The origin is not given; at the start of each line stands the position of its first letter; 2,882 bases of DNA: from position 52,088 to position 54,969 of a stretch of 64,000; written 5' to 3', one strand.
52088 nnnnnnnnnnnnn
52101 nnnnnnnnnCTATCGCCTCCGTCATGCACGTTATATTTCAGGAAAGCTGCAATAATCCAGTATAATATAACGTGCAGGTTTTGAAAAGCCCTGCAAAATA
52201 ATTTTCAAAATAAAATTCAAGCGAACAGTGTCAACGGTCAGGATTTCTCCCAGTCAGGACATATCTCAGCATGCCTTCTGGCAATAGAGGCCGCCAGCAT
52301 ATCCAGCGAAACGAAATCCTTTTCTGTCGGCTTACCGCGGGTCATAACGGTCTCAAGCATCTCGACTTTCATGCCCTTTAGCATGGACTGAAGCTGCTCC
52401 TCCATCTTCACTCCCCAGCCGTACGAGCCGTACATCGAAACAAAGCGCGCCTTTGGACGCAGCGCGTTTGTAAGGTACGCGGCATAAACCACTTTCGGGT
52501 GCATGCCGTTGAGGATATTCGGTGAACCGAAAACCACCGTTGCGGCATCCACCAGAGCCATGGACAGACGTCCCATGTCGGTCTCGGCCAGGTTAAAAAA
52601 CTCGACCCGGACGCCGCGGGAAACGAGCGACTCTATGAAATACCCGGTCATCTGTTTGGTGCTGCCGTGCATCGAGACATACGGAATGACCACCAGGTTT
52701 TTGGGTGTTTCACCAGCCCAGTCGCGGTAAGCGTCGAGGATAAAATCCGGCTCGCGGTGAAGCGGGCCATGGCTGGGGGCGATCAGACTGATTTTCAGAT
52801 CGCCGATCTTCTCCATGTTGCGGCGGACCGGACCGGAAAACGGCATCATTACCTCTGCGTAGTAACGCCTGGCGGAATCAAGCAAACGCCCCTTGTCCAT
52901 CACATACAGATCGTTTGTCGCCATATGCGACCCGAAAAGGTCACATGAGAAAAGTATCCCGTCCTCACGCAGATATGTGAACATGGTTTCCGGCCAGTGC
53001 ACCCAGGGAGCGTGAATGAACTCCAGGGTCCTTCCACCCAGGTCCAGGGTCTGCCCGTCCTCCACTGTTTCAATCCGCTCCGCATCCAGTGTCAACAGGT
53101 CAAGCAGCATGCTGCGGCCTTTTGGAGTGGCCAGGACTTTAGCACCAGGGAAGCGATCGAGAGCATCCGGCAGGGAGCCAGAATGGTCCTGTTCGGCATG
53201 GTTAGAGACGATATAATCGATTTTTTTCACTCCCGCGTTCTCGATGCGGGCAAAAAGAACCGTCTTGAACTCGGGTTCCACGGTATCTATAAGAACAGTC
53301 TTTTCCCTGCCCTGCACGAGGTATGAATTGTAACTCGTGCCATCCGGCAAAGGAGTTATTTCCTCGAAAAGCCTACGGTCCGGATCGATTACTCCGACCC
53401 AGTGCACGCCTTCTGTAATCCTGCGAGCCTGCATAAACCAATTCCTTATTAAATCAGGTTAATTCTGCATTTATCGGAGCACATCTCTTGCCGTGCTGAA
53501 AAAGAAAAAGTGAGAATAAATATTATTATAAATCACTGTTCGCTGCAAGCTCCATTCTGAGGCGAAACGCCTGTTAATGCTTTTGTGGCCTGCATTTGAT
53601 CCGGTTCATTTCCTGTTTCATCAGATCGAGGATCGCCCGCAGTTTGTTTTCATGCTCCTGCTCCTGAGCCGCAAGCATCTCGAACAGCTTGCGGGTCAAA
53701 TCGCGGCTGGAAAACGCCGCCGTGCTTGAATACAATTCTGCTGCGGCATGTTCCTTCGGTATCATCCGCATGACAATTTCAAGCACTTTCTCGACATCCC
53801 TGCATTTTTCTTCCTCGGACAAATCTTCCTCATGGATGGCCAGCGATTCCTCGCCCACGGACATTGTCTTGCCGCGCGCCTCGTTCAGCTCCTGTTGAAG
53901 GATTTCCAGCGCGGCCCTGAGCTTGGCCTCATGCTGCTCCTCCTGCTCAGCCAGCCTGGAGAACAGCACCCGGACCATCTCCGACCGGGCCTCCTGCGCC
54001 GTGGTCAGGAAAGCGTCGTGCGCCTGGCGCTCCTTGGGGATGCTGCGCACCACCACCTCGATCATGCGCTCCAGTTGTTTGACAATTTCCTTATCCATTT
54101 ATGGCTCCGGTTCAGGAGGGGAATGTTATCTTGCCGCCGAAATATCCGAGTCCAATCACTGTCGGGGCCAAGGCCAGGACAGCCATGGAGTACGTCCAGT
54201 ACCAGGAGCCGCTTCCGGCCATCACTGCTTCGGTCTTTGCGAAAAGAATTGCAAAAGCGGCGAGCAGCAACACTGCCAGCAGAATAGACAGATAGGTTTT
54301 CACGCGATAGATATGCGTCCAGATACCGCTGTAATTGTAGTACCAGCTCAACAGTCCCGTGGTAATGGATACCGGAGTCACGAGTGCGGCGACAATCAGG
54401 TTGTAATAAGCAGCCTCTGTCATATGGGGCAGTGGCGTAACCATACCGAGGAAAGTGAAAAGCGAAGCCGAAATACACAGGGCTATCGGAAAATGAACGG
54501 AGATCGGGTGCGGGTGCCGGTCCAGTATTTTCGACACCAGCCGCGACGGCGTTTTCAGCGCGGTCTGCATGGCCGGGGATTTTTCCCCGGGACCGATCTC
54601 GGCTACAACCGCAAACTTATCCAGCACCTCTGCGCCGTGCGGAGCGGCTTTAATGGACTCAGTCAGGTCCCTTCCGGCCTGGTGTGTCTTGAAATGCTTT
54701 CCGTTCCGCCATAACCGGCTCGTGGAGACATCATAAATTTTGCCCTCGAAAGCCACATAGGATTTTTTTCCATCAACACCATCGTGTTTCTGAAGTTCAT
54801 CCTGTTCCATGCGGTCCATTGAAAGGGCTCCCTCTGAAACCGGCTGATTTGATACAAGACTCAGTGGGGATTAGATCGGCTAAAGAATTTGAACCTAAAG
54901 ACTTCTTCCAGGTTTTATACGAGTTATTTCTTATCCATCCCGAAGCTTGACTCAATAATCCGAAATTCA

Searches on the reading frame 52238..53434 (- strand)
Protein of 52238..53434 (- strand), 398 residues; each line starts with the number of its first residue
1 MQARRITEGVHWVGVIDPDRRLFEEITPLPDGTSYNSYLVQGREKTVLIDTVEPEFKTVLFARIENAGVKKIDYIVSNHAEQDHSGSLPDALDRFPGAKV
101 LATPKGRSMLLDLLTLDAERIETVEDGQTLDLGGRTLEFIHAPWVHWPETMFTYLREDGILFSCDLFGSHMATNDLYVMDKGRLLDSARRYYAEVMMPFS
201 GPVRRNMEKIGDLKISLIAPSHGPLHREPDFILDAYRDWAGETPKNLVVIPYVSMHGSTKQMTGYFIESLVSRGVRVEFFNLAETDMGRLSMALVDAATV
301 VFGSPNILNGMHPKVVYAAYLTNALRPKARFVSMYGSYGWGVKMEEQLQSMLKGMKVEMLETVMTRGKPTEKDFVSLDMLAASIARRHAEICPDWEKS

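Call 15: search_protein_families(library=pfam, proteins=[window:52238-53434:-], max_evalue=0.001)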
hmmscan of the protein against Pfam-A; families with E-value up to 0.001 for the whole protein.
window:52238-53434:- (398 aa): 2 families
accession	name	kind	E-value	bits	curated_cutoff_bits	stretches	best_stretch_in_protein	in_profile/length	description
PF19583.5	ODP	-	3.8e-25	89.3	27.2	1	35-223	3-194/194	ODP family beta lactamase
PF00753.33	Lactamase_B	-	1.3e-13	51.8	22.7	1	33-175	4-159/196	Metallo-beta-lactamase superfamily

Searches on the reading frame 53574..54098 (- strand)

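Call 15: search_protein_families(library=pfam, proteins=[window:53574-54098:-], max_evalue=0.001)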
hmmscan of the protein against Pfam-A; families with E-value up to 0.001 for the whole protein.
window:53574-54098:- (174 aa): 1 family
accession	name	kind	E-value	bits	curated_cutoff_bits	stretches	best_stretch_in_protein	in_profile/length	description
PF02915.23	Rubrerythrin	-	6.1e-13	49.8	22.8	1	14-156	1-136/137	Rubrerythrin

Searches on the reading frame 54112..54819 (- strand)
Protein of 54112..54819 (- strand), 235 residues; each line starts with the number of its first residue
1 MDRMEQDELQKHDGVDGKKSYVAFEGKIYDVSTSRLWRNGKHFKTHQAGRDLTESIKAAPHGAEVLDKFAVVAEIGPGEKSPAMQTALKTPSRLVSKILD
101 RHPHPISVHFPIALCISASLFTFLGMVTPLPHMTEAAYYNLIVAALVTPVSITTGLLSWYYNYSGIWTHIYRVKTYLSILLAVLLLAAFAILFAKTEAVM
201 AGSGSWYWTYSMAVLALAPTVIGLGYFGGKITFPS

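Call 15: search_protein_families(library=pfam, proteins=[window:54112-54819:-], max_evalue=0.001)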
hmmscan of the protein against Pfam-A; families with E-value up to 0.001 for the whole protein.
window:54112-54819:- (235 aa): 2 families
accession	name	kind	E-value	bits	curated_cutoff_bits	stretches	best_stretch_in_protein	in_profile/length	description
PF09990.14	DUF2231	-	4.9e-09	36.8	26.4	1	104-225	5-126/139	Predicted membrane protein (DUF2231)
PF00173.33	Cyt-b5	-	2.8e-07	30.9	23.7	1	6-69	2-64/74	Cytochrome b5-like Heme/Steroid binding domain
